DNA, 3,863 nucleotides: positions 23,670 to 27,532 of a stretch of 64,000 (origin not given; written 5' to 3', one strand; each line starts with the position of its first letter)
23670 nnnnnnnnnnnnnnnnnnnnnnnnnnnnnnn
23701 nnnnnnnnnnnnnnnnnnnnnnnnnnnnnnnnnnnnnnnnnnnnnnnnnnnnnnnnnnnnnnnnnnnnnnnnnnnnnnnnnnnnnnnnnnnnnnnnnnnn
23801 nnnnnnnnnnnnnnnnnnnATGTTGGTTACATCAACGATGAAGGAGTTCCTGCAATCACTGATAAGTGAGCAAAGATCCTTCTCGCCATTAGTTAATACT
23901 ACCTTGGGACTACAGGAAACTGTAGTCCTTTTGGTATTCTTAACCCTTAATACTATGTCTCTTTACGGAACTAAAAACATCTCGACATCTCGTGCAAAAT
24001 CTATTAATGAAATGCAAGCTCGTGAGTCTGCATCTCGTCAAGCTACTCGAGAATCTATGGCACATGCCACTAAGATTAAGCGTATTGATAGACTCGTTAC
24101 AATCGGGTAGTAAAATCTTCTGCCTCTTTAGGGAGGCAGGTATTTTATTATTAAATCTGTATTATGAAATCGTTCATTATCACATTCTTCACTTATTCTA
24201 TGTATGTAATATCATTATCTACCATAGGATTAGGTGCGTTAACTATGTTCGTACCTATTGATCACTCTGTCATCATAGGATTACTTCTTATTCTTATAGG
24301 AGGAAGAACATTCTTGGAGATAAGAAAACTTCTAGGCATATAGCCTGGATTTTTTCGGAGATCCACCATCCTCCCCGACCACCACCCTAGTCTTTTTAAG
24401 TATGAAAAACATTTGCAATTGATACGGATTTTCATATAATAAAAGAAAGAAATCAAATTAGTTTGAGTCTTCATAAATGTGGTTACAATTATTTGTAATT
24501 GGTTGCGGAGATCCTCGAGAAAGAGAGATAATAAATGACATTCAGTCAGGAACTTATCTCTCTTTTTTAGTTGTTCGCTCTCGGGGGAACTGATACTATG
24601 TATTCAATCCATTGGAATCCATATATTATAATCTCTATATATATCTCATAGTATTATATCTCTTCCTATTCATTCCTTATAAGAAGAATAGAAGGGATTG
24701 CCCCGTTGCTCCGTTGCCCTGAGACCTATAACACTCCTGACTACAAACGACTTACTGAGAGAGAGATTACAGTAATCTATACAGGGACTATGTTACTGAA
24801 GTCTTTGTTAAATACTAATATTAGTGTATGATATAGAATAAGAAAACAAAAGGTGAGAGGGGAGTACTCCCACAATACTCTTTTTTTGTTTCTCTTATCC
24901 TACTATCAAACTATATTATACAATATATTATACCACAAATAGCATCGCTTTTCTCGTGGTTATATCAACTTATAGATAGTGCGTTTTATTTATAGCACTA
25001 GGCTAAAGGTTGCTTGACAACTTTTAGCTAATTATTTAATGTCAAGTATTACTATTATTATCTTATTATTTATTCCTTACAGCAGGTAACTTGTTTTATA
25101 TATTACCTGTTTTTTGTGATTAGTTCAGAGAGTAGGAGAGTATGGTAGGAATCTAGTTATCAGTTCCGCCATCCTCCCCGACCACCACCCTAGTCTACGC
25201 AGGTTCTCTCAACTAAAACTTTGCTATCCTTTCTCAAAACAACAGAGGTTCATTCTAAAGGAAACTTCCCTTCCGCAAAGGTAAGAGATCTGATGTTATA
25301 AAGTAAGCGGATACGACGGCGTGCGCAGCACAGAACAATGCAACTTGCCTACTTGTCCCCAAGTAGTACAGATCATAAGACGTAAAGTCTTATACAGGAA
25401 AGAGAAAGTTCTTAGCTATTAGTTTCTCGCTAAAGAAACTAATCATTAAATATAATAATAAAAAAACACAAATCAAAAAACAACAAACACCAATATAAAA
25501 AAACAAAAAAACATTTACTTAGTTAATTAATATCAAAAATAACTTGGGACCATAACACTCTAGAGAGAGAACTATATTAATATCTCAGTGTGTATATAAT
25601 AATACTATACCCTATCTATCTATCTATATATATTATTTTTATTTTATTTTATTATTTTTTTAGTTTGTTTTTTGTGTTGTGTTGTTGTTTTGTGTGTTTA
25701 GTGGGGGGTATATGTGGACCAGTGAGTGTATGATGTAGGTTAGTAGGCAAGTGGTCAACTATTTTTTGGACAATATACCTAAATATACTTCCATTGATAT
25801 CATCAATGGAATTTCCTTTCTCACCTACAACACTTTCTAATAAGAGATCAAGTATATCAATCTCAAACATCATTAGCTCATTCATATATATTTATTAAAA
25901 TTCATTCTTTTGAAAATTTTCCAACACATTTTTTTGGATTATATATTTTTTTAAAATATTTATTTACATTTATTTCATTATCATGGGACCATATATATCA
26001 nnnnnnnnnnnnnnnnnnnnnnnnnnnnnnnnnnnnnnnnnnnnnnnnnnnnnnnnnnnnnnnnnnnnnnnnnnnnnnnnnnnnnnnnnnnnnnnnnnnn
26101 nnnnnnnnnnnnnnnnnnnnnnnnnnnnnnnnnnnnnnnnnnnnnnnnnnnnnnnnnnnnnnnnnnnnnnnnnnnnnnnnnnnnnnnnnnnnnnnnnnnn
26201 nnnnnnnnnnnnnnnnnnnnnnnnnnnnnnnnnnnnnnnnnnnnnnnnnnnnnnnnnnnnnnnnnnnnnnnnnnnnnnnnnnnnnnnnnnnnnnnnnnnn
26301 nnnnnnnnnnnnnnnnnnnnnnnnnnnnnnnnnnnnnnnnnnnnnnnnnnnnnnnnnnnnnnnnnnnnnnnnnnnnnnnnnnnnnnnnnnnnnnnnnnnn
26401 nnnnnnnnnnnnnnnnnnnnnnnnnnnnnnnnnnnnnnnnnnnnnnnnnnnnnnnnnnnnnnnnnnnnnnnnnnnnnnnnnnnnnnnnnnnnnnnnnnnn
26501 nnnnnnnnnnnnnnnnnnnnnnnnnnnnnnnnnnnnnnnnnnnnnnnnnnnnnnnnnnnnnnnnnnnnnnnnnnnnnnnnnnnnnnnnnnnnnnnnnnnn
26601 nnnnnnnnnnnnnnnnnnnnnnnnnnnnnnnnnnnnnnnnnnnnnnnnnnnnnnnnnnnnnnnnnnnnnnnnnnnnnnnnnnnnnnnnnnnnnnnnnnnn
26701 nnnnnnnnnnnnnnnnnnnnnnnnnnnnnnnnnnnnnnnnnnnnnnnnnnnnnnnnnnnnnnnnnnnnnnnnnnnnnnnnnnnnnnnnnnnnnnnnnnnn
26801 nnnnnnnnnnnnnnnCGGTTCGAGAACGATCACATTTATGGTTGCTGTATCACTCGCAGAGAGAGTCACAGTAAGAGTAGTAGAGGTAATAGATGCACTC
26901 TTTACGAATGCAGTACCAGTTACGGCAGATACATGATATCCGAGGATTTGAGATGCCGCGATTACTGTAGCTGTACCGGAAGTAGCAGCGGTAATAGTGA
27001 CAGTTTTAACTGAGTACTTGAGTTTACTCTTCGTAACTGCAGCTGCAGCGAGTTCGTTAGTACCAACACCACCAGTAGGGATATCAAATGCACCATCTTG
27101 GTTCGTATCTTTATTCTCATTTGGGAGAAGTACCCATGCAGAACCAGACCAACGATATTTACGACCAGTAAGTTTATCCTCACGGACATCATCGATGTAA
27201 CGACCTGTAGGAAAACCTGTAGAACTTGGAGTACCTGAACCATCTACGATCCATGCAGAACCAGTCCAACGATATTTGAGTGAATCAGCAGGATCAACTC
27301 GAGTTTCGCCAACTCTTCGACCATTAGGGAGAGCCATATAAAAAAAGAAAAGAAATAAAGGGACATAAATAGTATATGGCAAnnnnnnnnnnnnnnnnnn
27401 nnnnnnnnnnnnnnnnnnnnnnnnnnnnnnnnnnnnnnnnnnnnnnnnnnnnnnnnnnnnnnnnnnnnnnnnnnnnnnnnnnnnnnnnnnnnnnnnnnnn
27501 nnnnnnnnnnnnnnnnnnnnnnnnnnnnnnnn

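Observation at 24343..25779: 1.4-kb non-coding convergence zone: 28-bp GC-rich direct repeat pair, stacked terminator hairpins, palindromes, and an AC-tract/(CTAT)n/TG-tract block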

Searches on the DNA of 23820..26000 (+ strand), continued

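Call 87: search_with_rna_model(model_id=R1, sources=[L151, L152], max_evalue=1, show_alignments=2)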
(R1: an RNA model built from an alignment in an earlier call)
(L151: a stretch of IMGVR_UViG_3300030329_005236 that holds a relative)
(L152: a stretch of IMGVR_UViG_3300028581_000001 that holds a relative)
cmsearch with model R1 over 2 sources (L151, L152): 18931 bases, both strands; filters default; matches with E-value up to 1: 1.
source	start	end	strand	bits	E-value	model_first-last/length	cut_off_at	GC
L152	3759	3884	-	41.1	4.6e-09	1-126/126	no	0.44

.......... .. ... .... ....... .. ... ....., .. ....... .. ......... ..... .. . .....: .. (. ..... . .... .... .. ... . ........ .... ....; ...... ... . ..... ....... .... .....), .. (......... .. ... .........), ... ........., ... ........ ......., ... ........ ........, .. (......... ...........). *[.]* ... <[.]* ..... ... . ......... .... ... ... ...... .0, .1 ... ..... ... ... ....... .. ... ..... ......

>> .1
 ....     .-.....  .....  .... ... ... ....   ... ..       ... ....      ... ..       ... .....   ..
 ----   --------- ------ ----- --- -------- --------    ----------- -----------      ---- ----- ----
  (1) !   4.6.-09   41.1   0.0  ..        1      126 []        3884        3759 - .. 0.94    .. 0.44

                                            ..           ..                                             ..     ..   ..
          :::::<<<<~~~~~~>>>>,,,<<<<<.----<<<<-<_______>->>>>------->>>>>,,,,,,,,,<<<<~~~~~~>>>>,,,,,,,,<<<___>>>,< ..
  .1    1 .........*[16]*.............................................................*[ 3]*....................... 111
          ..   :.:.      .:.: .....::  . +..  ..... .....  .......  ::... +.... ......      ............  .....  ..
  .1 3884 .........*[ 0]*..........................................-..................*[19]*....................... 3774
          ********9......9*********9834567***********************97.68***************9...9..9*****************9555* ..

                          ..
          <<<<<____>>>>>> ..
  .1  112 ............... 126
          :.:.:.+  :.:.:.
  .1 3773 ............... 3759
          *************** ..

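Call 91: search_with_rna_model(model_id=R1, sources=[window, L150, L152, L143, L145, L147, L148, L149, L142, L139, L137], max_evalue=2, make_alignment=true)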
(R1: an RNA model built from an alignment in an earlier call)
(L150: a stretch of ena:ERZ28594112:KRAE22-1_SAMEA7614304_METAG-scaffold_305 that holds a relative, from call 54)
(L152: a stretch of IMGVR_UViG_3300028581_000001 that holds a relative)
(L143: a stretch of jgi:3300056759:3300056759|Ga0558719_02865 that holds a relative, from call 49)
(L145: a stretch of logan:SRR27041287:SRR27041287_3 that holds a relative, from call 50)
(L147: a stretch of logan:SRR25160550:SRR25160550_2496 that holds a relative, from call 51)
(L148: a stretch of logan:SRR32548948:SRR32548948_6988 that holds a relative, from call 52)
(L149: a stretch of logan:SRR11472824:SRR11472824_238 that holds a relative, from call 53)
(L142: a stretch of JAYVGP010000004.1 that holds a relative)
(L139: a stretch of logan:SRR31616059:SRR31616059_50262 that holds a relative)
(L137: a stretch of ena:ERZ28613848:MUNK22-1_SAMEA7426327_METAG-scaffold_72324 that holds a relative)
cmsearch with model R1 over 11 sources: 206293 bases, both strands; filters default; matches with E-value up to 2: 11.
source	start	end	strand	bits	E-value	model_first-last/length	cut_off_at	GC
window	25240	25365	+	158.6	4.5e-37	1-126/126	no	0.46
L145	11323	11448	-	158.6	4.5e-37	1-126/126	no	0.46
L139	1425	1550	+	156.8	1.2e-36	1-126/126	no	0.47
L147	12101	12226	-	155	3.3e-36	1-126/126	no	0.47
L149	11662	11787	-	148.2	1.6e-34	1-126/126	no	0.48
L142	1816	1942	-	145.8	6.5e-34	1-126/126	no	0.49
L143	11667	11789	-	143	3.1e-33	1-126/126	no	0.44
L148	11414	11536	-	140.2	1.6e-32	1-126/126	no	0.46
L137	2116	2240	+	136.9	1e-31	1-126/126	no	0.47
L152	3759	3884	-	41.1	5.1e-08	1-126/126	no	0.44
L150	9155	9291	+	12.3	0.66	1-126/126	no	0.36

Alignment A9: 11 matches aligned to the model, 161 columns, each read 5' to 3' on its own strand. Consensus structure (alignment columns), stored with it:
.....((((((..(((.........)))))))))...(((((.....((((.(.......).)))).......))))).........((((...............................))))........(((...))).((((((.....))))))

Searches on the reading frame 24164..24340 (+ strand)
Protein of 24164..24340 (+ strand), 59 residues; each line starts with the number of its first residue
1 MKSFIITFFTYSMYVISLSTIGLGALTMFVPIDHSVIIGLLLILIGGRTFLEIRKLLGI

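Call 19: search_protein_families(library=pfam, max_evalue=0.01, proteins=[window:24164-24340:+])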
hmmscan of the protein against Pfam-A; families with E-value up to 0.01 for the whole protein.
seq(59 aa): 0 families

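Call 21: find_encoding_contigs(protein=window:24164-24340:+, flank=10000, max_places=10)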
Protein seq(59 aa) (59 aa): no gene with exactly this product is on record in the collection.

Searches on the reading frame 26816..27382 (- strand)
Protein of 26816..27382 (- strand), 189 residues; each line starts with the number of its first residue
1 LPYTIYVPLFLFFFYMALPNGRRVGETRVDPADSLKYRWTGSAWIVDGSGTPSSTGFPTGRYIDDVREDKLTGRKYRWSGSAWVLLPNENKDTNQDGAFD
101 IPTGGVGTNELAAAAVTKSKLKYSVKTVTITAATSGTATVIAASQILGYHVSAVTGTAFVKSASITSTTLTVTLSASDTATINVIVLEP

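Call 19: search_protein_families(library=pfam, max_evalue=0.01, proteins=[window:26816-27382:-])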
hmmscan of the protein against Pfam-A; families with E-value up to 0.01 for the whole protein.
seq(189 aa): 0 families

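Call 24: find_related_loci(query=window:26816-27337:-, collection=viral_contigs, flank=10000)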
Query seq(174 aa) (174 aa) in viral_contigs; peptide patterns used: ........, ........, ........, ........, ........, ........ (x = any residue, [..] = any of these).
225 stretches matched a pattern; 15 encode a relative of the query (tblastn E <= 1e-3); 15 distinct loci.
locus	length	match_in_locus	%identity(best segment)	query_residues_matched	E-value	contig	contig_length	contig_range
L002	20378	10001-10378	32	1-109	8e-9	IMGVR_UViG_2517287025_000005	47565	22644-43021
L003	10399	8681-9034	29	4-116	4e-7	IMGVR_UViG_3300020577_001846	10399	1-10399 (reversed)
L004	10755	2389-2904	31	2-171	3e-6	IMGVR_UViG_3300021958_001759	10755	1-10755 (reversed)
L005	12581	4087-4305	36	4-71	6e-6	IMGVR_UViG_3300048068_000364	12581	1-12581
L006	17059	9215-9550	32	7-92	2e-5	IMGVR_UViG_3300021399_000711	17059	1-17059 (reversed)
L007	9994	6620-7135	30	2-171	3e-5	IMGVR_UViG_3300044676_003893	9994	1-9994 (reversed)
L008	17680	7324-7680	40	1-71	7e-5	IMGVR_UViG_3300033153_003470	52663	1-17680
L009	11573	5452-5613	41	22-71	6e-5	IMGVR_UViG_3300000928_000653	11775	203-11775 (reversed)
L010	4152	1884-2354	29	6-173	9e-5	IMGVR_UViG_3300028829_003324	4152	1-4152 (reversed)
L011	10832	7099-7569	29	6-173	8e-5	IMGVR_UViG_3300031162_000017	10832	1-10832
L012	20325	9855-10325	29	6-173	9e-5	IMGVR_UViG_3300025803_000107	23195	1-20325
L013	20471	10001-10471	29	6-173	9e-5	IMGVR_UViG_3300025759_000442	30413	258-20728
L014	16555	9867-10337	29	6-173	8e-5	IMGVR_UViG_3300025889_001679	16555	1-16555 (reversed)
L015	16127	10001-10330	32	36-132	9e-5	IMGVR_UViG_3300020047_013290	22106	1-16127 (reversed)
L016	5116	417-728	30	2-137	1e-5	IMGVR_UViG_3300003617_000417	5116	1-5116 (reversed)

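Call 48: find_homologous_proteins(query=window:26816-27337:-, max_evalue=1e-10)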
Query seq(174 aa) (174 aa): 23 proteins with E <= 1e-10 among 1224 candidates.
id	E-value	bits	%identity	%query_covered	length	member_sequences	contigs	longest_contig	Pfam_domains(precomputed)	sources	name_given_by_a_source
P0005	3.0e-105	367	100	100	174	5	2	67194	-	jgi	-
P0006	2.2e-90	319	87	99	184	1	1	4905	-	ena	-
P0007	5.0e-74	266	74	100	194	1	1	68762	-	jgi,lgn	jgi:hypothetical protein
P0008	6.6e-74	265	76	100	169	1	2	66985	-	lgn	-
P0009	9.2e-68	245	70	100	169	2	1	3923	-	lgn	-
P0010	6.5e-67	242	73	100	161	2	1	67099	-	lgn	-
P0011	2.0e-64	234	68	99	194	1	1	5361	-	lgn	-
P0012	6.3e-64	233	71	100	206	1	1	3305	-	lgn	-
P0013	4.6e-63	230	70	100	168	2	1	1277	-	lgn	-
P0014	7.9e-59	216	64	100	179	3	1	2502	-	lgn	-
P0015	8.3e-59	216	64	98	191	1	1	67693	-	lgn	-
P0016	2.6e-57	211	65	100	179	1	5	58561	-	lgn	-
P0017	1.5e-46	176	67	49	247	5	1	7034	-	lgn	-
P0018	3.7e-46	175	48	100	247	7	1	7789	-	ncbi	-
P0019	2.0e-38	150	41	90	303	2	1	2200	-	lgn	-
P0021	4.4e-24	103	46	86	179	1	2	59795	-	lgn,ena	-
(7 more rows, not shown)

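Call 49: find_encoding_contigs(protein=P0007, flank=10000, max_places=2)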
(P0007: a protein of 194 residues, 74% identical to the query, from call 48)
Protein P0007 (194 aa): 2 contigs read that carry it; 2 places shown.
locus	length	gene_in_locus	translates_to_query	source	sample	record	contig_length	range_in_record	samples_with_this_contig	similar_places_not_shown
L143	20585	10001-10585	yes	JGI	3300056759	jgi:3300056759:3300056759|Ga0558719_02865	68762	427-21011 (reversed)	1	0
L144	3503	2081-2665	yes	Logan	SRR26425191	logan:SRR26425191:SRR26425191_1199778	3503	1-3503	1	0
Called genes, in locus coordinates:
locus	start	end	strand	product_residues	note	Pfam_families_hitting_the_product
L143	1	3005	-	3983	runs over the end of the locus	-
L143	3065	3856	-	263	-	-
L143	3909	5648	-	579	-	PF03796:DnaB_C (weak)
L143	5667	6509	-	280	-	-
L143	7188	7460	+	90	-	-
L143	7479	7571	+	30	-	-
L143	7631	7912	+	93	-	PF00216:Bac_DNA_binding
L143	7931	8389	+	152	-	-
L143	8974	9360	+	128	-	-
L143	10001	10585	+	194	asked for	-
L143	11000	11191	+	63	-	-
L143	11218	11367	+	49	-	-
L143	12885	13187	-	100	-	-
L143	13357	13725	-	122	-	-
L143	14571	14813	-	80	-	-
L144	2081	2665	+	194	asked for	-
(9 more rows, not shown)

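Call 50: find_encoding_contigs(protein=P0008, flank=10000, max_places=2)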
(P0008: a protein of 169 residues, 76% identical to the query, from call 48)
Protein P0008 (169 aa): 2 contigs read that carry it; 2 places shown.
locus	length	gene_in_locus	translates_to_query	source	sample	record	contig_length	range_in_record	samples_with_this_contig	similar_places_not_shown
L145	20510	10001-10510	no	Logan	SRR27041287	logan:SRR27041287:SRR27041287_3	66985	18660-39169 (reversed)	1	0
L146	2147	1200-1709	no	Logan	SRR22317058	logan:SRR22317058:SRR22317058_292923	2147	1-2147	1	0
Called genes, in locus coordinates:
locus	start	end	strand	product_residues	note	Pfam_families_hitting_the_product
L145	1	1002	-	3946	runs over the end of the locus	-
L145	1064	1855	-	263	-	-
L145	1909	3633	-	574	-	PF13155:Toprim_2 (weak), PF03796:DnaB_C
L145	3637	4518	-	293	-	-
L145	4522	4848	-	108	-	-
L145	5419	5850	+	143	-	PF25311:WDGH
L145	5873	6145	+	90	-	PF24729:Acb2_Tad1_hairpin (weak)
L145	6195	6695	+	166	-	-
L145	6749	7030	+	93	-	PF00216:Bac_DNA_binding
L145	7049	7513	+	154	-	-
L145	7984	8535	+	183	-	-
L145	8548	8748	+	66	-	-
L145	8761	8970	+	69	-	-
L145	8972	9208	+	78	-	-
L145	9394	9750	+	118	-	-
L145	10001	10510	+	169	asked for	-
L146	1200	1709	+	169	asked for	-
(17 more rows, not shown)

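Call 51: find_encoding_contigs(protein=P0010, flank=10000, max_places=2)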
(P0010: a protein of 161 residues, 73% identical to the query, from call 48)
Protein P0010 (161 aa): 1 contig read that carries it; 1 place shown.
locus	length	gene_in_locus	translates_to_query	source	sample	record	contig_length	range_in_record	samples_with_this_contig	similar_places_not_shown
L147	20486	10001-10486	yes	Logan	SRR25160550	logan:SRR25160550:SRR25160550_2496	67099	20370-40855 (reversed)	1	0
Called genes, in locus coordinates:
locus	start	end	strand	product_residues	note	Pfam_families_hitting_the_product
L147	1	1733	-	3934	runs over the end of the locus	-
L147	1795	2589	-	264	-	-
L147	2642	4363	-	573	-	PF03796:DnaB_C (weak)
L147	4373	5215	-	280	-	-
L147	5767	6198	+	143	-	PF25311:WDGH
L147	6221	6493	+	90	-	-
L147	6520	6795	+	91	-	PF11195:Tad2-like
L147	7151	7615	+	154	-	-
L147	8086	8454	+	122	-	-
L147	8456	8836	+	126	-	-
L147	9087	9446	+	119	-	-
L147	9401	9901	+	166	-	-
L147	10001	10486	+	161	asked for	-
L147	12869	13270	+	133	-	-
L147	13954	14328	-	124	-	-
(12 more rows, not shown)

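Call 52: find_encoding_contigs(protein=P0015, flank=10000, max_places=2)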
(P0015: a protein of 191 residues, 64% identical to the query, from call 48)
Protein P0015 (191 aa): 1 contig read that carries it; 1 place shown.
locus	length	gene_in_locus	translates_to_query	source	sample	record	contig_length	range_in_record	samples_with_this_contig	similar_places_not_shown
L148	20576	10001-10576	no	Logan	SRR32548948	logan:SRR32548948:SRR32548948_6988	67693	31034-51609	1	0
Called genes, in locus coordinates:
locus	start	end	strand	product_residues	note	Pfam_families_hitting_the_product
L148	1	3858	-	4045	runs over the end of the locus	-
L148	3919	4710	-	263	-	-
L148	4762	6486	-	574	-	PF03796:DnaB_C (weak)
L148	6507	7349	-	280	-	-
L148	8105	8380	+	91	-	-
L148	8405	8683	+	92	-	PF11195:Tad2-like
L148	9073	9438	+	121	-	-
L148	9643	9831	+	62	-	-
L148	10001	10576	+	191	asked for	-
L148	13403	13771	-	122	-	-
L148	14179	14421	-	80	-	-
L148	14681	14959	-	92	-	-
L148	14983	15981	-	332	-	-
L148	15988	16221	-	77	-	-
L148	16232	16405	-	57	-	-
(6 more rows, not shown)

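Call 53: find_encoding_contigs(protein=P0016, flank=10000, max_places=1)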
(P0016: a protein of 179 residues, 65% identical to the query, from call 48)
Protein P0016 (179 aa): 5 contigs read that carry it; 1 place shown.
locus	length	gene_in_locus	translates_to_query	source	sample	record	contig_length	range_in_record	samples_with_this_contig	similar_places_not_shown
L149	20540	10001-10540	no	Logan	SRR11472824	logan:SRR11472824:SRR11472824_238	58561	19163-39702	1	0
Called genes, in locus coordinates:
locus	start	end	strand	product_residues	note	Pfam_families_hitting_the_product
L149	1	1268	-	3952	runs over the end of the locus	-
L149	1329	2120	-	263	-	-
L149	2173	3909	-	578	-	PF03796:DnaB_C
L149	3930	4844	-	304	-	-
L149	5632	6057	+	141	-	PF25311:WDGH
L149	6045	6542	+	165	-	-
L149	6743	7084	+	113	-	PF24729:Acb2_Tad1_hairpin (weak)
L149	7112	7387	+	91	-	PF11195:Tad2-like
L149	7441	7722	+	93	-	PF00216:Bac_DNA_binding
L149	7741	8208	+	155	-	-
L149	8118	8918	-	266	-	-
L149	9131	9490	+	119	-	-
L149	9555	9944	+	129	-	-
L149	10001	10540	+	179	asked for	-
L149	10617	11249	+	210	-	-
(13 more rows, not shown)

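Call 54: find_encoding_contigs(protein=P0021, flank=10000, max_places=1)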
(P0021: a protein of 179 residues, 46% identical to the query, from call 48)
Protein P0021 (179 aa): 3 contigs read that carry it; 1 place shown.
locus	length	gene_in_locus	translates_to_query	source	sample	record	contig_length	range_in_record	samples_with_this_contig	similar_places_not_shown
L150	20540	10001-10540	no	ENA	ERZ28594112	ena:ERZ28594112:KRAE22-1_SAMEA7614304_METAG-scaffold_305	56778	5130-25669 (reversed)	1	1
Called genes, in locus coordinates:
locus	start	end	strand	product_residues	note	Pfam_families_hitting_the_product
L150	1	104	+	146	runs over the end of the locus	-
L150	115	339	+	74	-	-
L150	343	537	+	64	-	-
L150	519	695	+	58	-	PF05443:ROS_MUCR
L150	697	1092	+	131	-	-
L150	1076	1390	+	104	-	-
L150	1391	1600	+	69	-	-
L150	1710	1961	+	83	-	-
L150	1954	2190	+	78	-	-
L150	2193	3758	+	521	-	-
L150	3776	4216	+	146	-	-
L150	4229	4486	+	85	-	-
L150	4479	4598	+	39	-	-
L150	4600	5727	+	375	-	-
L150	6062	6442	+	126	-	-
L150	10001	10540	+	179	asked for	-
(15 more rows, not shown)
